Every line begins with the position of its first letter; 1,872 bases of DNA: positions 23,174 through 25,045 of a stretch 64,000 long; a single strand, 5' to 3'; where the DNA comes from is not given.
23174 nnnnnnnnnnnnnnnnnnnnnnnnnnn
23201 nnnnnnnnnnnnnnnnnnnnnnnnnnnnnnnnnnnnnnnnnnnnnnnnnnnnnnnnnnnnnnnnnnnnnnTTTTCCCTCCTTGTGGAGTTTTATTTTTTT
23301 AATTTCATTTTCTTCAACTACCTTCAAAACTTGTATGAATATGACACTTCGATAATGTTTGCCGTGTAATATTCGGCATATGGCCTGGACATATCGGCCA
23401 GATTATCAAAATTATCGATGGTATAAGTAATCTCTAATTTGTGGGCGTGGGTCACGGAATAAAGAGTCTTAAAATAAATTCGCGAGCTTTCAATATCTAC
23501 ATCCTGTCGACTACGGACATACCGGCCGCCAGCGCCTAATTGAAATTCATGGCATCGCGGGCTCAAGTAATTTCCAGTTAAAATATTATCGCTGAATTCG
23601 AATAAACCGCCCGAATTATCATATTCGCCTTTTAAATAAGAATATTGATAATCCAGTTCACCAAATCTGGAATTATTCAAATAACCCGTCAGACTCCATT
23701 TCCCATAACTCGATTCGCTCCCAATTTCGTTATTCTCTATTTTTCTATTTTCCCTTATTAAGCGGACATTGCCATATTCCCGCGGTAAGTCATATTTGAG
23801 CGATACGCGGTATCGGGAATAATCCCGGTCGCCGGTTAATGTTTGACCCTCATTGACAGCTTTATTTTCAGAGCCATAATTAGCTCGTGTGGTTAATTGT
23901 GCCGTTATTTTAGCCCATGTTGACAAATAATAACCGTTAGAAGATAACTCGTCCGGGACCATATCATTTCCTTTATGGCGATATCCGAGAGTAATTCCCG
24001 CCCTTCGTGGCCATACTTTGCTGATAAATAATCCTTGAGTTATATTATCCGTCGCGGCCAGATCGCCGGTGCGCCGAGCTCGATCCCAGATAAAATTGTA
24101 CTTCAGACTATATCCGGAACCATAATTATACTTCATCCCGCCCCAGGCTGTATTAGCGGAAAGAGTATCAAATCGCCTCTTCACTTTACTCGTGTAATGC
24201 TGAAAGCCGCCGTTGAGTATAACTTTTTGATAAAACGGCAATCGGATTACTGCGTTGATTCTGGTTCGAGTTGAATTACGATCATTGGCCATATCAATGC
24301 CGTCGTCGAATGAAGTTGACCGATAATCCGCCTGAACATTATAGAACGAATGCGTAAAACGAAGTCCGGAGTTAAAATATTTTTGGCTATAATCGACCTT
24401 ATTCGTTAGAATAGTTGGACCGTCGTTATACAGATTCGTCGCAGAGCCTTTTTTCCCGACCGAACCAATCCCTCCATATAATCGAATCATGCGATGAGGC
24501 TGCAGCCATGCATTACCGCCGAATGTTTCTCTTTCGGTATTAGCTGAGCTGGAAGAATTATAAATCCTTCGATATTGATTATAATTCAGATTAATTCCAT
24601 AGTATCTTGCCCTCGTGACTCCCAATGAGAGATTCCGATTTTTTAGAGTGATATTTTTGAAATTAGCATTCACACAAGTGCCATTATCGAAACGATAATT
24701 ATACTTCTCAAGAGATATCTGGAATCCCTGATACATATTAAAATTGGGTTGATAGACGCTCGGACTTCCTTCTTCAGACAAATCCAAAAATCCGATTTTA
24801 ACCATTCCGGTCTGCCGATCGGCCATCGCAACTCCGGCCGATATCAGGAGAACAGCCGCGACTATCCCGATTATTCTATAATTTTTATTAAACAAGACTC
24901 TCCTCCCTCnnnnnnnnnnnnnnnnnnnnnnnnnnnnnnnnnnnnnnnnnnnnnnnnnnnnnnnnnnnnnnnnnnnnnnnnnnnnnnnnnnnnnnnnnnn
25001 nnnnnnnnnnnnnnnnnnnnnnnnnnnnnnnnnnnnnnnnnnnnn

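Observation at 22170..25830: Non-canonical porin-cytochrome (MtrAB/MtoAB/PioAB-like) three-gene module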

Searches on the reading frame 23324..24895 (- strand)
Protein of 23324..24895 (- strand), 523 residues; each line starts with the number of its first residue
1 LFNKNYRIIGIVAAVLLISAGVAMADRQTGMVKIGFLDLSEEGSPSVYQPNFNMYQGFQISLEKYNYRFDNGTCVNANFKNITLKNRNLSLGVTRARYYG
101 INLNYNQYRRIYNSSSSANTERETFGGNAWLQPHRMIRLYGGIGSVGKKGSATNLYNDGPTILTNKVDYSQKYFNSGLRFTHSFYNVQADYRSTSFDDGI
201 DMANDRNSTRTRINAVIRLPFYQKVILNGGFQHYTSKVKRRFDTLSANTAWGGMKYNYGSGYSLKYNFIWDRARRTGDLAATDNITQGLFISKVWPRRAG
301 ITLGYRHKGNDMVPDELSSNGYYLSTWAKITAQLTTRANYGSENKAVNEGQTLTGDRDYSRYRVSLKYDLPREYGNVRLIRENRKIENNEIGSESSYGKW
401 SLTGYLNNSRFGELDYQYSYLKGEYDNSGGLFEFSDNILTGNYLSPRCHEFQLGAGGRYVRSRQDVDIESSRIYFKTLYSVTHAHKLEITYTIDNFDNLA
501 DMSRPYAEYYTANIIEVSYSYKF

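Call 3: search_protein_families(library=ncbifam, proteins=[window:23324-24895:-], max_evalue=1)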
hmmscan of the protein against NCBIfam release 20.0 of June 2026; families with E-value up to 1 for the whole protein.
window:23324-24895:- (523 aa): 0 families

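Call 4: search_protein_families(library=pfam, proteins=[window:23324-24895:-], max_evalue=1)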
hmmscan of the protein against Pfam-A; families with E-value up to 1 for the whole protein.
window:23324-24895:- (523 aa): 0 families

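Call 5: find_homologous_proteins(query=window:23324-24895:-)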
Query window:23324-24895:- (523 aa): 59 proteins with E <= 0.001 among 8000 candidates.
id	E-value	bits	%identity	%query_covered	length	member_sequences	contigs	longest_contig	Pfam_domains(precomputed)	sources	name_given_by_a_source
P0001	0.0e+0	1187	100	100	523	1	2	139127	-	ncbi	ncbi:MAG: hypothetical protein V3V99_01740 [candidate division Zixibacteria bacterium]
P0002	2.4e-275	932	78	100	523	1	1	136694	-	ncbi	ncbi:MAG: hypothetical protein ABIE07_11065 [Candidatus Zixiibacteriota bacterium]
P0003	1.8e-143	497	44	98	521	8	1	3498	-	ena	-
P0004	1.6e-141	491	45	94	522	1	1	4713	-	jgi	jgi:hypothetical protein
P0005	3.7e-140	486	43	98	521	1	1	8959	-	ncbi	-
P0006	8.4e-139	482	44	100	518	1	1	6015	-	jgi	jgi:hypothetical protein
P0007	7.8e-138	479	44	97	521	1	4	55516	-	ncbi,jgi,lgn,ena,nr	ncbi:MAG TPA: hypothetical protein VMY05_00750 [Acidobacteriota bacterium]|nr:hypothetical protein [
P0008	1.2e-135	471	45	90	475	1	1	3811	-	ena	-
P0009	4.8e-135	469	44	93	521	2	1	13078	-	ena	-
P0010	1.6e-132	461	42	99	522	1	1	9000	PF11854.15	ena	-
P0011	1.7e-129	451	42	99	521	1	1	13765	-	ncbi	-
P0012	1.3e-128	448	43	97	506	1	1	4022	-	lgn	-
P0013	3.2e-128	447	43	98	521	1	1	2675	-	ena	-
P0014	7.0e-128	446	42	100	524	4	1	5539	-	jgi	-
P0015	4.3e-127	443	41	100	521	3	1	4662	-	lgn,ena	-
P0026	1.1e-120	422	41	97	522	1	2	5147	PF11854.15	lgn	-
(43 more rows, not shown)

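Call 8: search_solved_structures(query=A1, max_evalue=10, show_alignments=2)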
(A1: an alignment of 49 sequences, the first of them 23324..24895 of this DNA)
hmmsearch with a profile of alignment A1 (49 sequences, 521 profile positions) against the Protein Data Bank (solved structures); distinct sequences matched with E-value up to 10: 0.

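Call 9: search_protein_families(library=pfam, alignment_id=A1, max_evalue=1)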
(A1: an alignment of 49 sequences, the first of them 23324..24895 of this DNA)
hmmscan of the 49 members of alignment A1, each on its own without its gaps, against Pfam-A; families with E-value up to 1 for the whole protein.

A. member 1, window:23324-24895:- (523 aa): 0 families

B. families by the number of members that match (of 49 scanned): 17 families
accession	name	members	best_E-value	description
PF11854.14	MtrB_PioB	9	3.9e-06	Putative outer membrane beta-barrel porin, MtrB/PioB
PF19119.5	DUF5803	1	0.0077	Family of unknown function (DUF5803)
PF20230.4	DUF6588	1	0.025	Family of unknown function (DUF6588)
PF11751.14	PorP_SprF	1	0.034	Type IX secretion system membrane protein PorP/SprF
PF21270.2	SOGP_4th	1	0.036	Glycoside phosphorylase C-terminal domain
PF13609.12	Porin_4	1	0.075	Gram-negative porin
PF11770.13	GAPT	1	0.089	GRB2-binding adapter (GAPT)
PF11141.13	DUF2914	1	0.1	Protein of unknown function (DUF2914)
PF22095.1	BT_3535-like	1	0.12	BT_3535-like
PF16862.10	Glyco_hydro_79C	1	0.14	Glycosyl hydrolase family 79 C-terminal beta domain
PF20812.2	PM2_P3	1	0.18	Bacteriophage PM2, Viral membrane protein P3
PF23237.1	HYR_4C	1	0.19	HYR-like domain with 4 cysteines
PF13415.12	Kelch_3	1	0.19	Galactose oxidase, central domain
PF07897.16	EAR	1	0.2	Ethylene-responsive binding factor-associated repression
PF02144.21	Rad1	1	0.2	Repair protein Rad1/Rec1/Rad17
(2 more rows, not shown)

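Call 18: find_related_loci(query=A2, collection=genome_contigs, flank=8000)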
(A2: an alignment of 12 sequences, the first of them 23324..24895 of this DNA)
Query A2 (523 aa) in genome_contigs; peptide patterns used: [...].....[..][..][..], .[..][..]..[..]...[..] (x = any residue, [..] = any of these).
62 stretches matched a pattern; 47 encode a relative of the query (tblastn E <= 1e-3); 47 distinct loci.
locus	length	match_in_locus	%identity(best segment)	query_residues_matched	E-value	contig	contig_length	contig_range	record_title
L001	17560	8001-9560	78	4-523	0e+0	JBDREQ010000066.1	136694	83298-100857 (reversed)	MAG: Candidatus Zixiibacteriota bacterium isolate MEGAHIT-group-1.322 k141_7799891, whole genome shotgun sequence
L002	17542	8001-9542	43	8-523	1e-138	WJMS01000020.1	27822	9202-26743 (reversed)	MAG: candidate division GN15 bacterium isolate Bin_052 k141_206914, whole genome shotgun sequence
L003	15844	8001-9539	43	4-520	3e-138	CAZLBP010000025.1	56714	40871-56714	MAG TPA_asm: uncultured Ignavibacteriales bacterium isolate SRP141376_co3_222 genome assembly, contig: NODE_1295_length_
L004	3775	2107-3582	42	30-523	2e-130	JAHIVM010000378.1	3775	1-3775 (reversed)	MAG: Candidatus Zixiibacteriota bacterium isolate MM_PC_MetaG.mb.8 MM_PC_MetaG.mb.8_k141_1284894, whole genome shotgun s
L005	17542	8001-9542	40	8-523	2e-122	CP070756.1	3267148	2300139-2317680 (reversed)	MAG: Candidatus Zixiibacteriota bacterium isolate bin295 chromosome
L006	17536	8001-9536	39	7-523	1e-121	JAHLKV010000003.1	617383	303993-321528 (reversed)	MAG: bacterium isolate MAG50 NODE_49_length_617383_cov_2137.175132, whole genome shotgun sequence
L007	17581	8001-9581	39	1-523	2e-118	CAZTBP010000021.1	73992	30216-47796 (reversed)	MAG TPA_asm: uncultured Ignavibacteriales bacterium isolate binchicken_co17_316 genome assembly, contig: NODE_1108_lengt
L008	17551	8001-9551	40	4-523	9e-118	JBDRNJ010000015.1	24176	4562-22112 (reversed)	MAG: bacterium isolate MEGAHIT-group-1.882 k141_8892800, whole genome shotgun sequence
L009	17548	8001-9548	38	1-518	7e-117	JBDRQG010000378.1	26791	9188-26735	MAG: bacterium isolate MEGAHIT-group-2.34 k141_1021484, whole genome shotgun sequence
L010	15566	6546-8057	41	18-523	8e-122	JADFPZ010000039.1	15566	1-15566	MAG: Candidatus Zixiibacteriota bacterium isolate B77T1B8 B77T1B8_NODE6803, whole genome shotgun sequence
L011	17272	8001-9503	39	30-523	6e-116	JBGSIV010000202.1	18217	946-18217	MAG: Candidatus Zixiibacteriota bacterium isolate JTS-AC140 k141_921018, whole genome shotgun sequence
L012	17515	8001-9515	38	17-523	1e-112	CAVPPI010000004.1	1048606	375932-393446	MAG: uncultured candidate division Zixibacteria bacterium isolate MFD09964.bin.1.280 genome assembly, contig: contig_263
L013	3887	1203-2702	37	14-518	9e-110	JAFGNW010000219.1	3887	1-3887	MAG: Candidatus Zixiibacteriota bacterium isolate Zod_Metabat.57 k87_7255825, whole genome shotgun sequence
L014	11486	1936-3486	36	4-523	5e-108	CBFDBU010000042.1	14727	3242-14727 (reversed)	MAG TPA_asm: uncultured bacterium isolate SRR26215678_binner123_Refined_106 genome assembly, contig: ERZ25073496.4046, w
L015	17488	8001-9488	36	26-523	2e-107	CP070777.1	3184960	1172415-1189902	MAG: Candidatus Zixiibacteriota bacterium isolate bin19 chromosome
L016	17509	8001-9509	36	11-518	3e-103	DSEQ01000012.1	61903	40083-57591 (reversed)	MAG TPA_asm: Candidatus Zixiibacteriota bacterium isolate SpSt-1246 Ga0116196_1000031, whole genome shotgun sequence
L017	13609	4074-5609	36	1-518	1e-102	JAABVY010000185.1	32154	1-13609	MAG: Candidatus Zixiibacteriota bacterium isolate ACK-K077 K_merged_R1_(paired)_contig_74158, whole genome shotgun seque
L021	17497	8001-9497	35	15-518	3e-98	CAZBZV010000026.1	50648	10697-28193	MAG TPA_asm: uncultured Ignavibacteria bacterium isolate SRP141376_co2_104 genome assembly, contig: NODE_1638_length_506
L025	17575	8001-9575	33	7-517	3e-88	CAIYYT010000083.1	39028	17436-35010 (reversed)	uncultured bacterium isolate AlinenSedimentsCore2_bin-0496 genome assembly, contig: bin-0496:083/266, whole genome shotg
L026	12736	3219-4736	33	8-520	2e-87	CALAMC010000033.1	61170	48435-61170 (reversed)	MAG TPA_asm: uncultured candidate division Zixibacteria bacterium isolate SRR6007446_bin.66_CONCOCT_v1.1_MAG genome asse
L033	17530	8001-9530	33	4-518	3e-84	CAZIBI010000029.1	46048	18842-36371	MAG TPA_asm: uncultured Ignavibacteria bacterium isolate binchicken_co199_86 genome assembly, contig: NODE_840_length_46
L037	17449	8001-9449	34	29-517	3e-78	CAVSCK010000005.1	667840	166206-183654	MAG: uncultured bacterium isolate MFD05942.bin.1.428 genome assembly, contig: contig_930, whole genome shotgun sequence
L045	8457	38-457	30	375-518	6e-16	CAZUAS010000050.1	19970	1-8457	MAG TPA_asm: uncultured Ignavibacteriales bacterium isolate binchicken_co43_183 genome assembly, contig: NODE_4785_lengt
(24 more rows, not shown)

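Call 22: predict_structure(alignment_id=A1)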
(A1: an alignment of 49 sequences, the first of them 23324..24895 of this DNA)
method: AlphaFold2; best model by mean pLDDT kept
length: 523 residues; sequences in the alignment: 49
mean_pLDDT: 91.2   pTM: 0.77
mean pLDDT of the five models: 91.2, 90.3, 88.3, 88.0, 87.7
residues with pLDDT >= 90: 391; 70-90: 104; 50-70: 19; < 50: 9
segments of 3 or more residues with pLDDT < 50: 21-25
pLDDT, mean of each block of 10 residues (from residue 1): 66 70 63 96 86 93 94 95 93 96 96 85 97 97 97 66 85 98 94 97 95 94 91 96 95 93 96 89 95 95 96 86 97 96 92 89 97 91 94 93 94 96 89 94 94 96 87 97 94 92 74 96 93
secondary structure, 60 per line:
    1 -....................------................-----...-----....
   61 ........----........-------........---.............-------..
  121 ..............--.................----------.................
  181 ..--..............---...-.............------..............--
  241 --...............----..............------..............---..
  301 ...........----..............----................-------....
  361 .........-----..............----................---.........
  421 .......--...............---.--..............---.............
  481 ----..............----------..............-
elements in order: H2-21 E28-43 E57-68 E73-80 E88-95 E99-111 E119-134 E137-153 E164-182 E185-198 E206-218 E225-238 E243-257 E262-275 E282-295 E299-311 E316-329 E334-349 E357-369 E375-388 E393-408 E412-427 E430-444 E451-464 E468-480 E485-498 E509-522

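Call 28: fold_search(model_id=the predicted structure, library=pdb)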
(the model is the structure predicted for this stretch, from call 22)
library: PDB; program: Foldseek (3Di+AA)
matches with E <= 10: 808; with E <= 0.001: 268
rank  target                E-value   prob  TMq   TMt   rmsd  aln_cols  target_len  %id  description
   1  6r2q_B                3.5e-17  1.00  0.80  0.65   5.9       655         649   13  Structure of the Mtr complex (released 2020-04-22)
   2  8s34_A                1.4e-09  1.00  0.47  0.38  14.7       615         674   12  Ferric-mycobactin receptor (FemA) in complex with aeruginic acid (released 2025-02-26)
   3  2hdi_A                2.3e-09  1.00  0.51  0.45   8.4       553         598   11  Crystal structure of the Colicin I receptor Cir from E.coli in complex with receptor binding domain of Colicin Ia. (released 2007-05-08)
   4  2hdf                  3.5e-09  1.00  0.52  0.47  11.7       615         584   11  Crystal structure of the Colicin I receptor Cir from E.coli (released 2007-05-08)
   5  2guf                  5.8e-09  1.00  0.44  0.42  13.3       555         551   12  In meso crystal structure of the cobalamin transporter, BtuB (released 2006-12-05)
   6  9ex3_A                6.1e-09  1.00  0.49  0.40  14.7       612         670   12  Ferric-mycobactin receptor (FemA) in complex with dihydroaeruginoic acid (released 2025-02-26)
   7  2gsk_A                7.4e-09  1.00  0.49  0.44  11.7       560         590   12  Structure of the BtuB:TonB Complex (released 2006-06-13)
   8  3m8b                  7.7e-09  1.00  0.45  0.44   9.4       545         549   12  Crystal structure of spin-labeled BtuB V10R1 in the apo state (released 2010-09-15)
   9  1nqg                  7.7e-09  1.00  0.46  0.43  11.8       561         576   12  OUTER MEMBRANE COBALAMIN TRANSPORTER (BTUB) FROM E. COLI, WITH BOUND CALCIUM (released 2003-04-29)
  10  1nqe                  8.9e-09  1.00  0.45  0.43   9.6       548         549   12  OUTER MEMBRANE COBALAMIN TRANSPORTER (BTUB) FROM E. COLI (released 2003-04-29)
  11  3m8d                  9.3e-09  1.00  0.50  0.46  11.2       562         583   11  Crystal structure of spin-labeled BtuB V10R1 with bound calcium and cyanocobalamin (released 2010-09-15)
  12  1nqh                  1.4e-08  1.00  0.49  0.44  11.0       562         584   12  OUTER MEMBRANE COBALAMIN TRANSPORTER (BTUB) FROM E. COLI, WITH BOUND CALCIUM AND CYANOCOBALAMIN (VITAMIN B12) SUBSTRATE (released 2003-04-29)
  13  6e4v                  1.4e-08  1.00  0.44  0.36  15.3       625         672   11  The Crystal Structure of FhuE from E. coli in complex with its substrate Coprogen (released 2019-04-10)
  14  9nn6_A                2.1e-08  1.00  0.55  0.47  11.1       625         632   11  E. coli Cir in Complex with the RBD of Microcin V (released 2025-09-24)
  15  8p97_A                2.4e-08  1.00  0.49  0.43  13.8       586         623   10  BtuB3G3 bound to cyanocobalamin with disordered EL8 (released 2023-08-16)
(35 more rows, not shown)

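Call 34: search_protein_families(library=pfam, proteins=[L016:10663-12201:+, L026:5962-6528:+, L016:13510-14598:-, L016:15266-17470:+, L021:3105-3704:-, L017:10685-11128:-, L037:4604-5521:+, L025:10845-11936:-, L033:5897-6667:+], max_evalue=0.001)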
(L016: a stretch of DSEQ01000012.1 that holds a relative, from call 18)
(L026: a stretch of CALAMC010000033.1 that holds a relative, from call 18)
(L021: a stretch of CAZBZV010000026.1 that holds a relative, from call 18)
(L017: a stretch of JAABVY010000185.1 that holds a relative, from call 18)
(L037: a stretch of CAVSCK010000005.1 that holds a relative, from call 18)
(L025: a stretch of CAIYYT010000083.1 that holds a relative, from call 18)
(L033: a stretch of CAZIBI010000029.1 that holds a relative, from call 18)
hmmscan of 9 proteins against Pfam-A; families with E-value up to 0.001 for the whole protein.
L016:10663-12201:+ (512 aa): 3 families
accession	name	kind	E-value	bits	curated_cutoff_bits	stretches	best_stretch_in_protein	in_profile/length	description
PF03264.19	Cytochrom_NNT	-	5.5e-09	36.4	24.1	1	108-197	6-99/174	NapC/NirT cytochrome c family, N-terminal region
PF14537.11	Cytochrom_c3_2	-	9e-06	26.5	25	0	441-509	8-66/79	Cytochrome c3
PF14522.11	Cytochrome_C7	-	0.00041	20.6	24.8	0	438-466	43-66/67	Cytochrome c7 and related cytochrome c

L026:5962-6528:+ (188 aa): 6 families
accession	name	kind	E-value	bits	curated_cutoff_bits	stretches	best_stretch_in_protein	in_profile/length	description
PF13435.11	Cytochrome_C554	-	1.4e-10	42.4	20.8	1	59-120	1-84/84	Cytochrome c554 and c-prime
PF22113.1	Mtrc-MtrF_II-IV_dom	-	2.4e-07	30.9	30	0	113-162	82-138/176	Outer membrane cytochrome MtrC/MtrF-like, domains II/IV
PF14522.11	Cytochrome_C7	-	1e-06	28.9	24.8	0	111-160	12-54/67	Cytochrome c7 and related cytochrome c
PF14537.11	Cytochrom_c3_2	-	2.9e-06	28.1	25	1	91-156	5-66/79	Cytochrome c3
PF22678.1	Cytochrom_c_NrfB-like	-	0.00015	22.6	27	0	115-157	1-43/89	Cytochrome c-type protein NrfB-like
PF02085.21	Cytochrom_CIII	-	0.00054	20.7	22.9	0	91-160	29-88/101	Class III cytochrome C family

L016:13510-14598:- (362 aa): 4 families
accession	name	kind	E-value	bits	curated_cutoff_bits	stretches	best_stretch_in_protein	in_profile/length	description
PF00033.24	Cytochrome_B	-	1.1e-51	175.8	27.2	1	36-215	9-187/189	Cytochrome b/b6/petB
PF13631.11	Cytochrom_B_N_2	-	6.2e-41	140.6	27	1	99-267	2-166/169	Cytochrome b(N-terminal)/b6/petB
PF00032.22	Cytochrom_B_C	-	2.6e-12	47.3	20.7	1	271-358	2-82/102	Cytochrome b(C-terminal)/b6/petD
PF01292.26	Ni_hydr_CYTB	-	0.00047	20.4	30.1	1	40-114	101-165/179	Prokaryotic cytochrome b561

L016:15266-17470:+ (734 aa): 3 families
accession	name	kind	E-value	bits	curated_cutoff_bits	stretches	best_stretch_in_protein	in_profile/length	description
PF00982.27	Glyco_transf_20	-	4.5e-155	517.4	32.5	1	3-467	2-472/473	Glycosyltransferase family 20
PF02358.22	Trehalose_PPase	-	6.9e-51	173.1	27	1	502-718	1-233/235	Trehalose-phosphatase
PF08282.18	Hydrolase_3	-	1.2e-06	28.9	20.9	0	519-576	14-72/255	haloacid dehalogenase-like hydrolase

L021:3105-3704:- (199 aa): 1 family
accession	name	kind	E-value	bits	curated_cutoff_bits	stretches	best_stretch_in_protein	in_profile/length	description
PF00440.29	TetR_N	-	7.2e-15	54.9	24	1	9-53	1-45/47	Bacterial regulatory proteins, tetR family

L017:10685-11128:- (147 aa): 2 families
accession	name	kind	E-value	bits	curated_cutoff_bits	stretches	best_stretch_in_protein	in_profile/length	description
PF00355.32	Rieske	-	2e-11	44.1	20.3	1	48-131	3-87/88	Rieske [2Fe-2S] domain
PF25471.1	TM_PetC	-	1e-07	32.1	37.1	1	7-40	8-41/48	Iron-sulfur subunit PetC transmembrane anchor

L037:4604-5521:+ (305 aa): 5 families
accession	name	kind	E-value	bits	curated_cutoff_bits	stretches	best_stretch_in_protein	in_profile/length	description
PF00005.33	ABC_tran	-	2.8e-30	106.2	25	1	22-159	2-136/137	ABC transporter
PF13304.12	AAA_21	-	2.8e-13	51.1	27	1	106-189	220-298/304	AAA domain, putative AbiEii toxin, Type IV TA system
PF02463.25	SMC_N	-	2.7e-06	27.4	40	0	117-194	128-205/220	RecF/RecN/SMC N terminal domain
PF13175.12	AAA_15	-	4.8e-05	23.6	32.1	0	149-189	328-369/374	AAA ATPase domain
PF13732.12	DrrA1-3_C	-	0.00045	21.3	27.4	0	238-298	21-80/81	ATP-binding protein DrrA1-3-like, C-terminal domain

L025:10845-11936:- (363 aa): 1 family
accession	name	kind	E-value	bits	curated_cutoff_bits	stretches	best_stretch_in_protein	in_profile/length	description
PF13519.12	VWA_2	-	4.1e-09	37.5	27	1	175-273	1-107/107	von Willebrand factor type A domain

L033:5897-6667:+ (256 aa): 4 families
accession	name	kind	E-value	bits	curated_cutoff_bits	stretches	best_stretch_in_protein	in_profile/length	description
PF13344.12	Hydrolase_6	-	6.1e-25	87.6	27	1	11-111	1-101/101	Haloacid dehalogenase-like hydrolase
PF13242.12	Hydrolase_like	-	4e-24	84.8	22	1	180-252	2-74/75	HAD-hyrolase-like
PF00702.32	Hydrolase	-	1.2e-12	49.1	26.4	1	10-220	3-191/191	haloacid dehalogenase-like hydrolase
PF13419.12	HAD_2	-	1.3e-06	29.1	23.8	1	169-226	122-178/178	Haloacid dehalogenase-like hydrolase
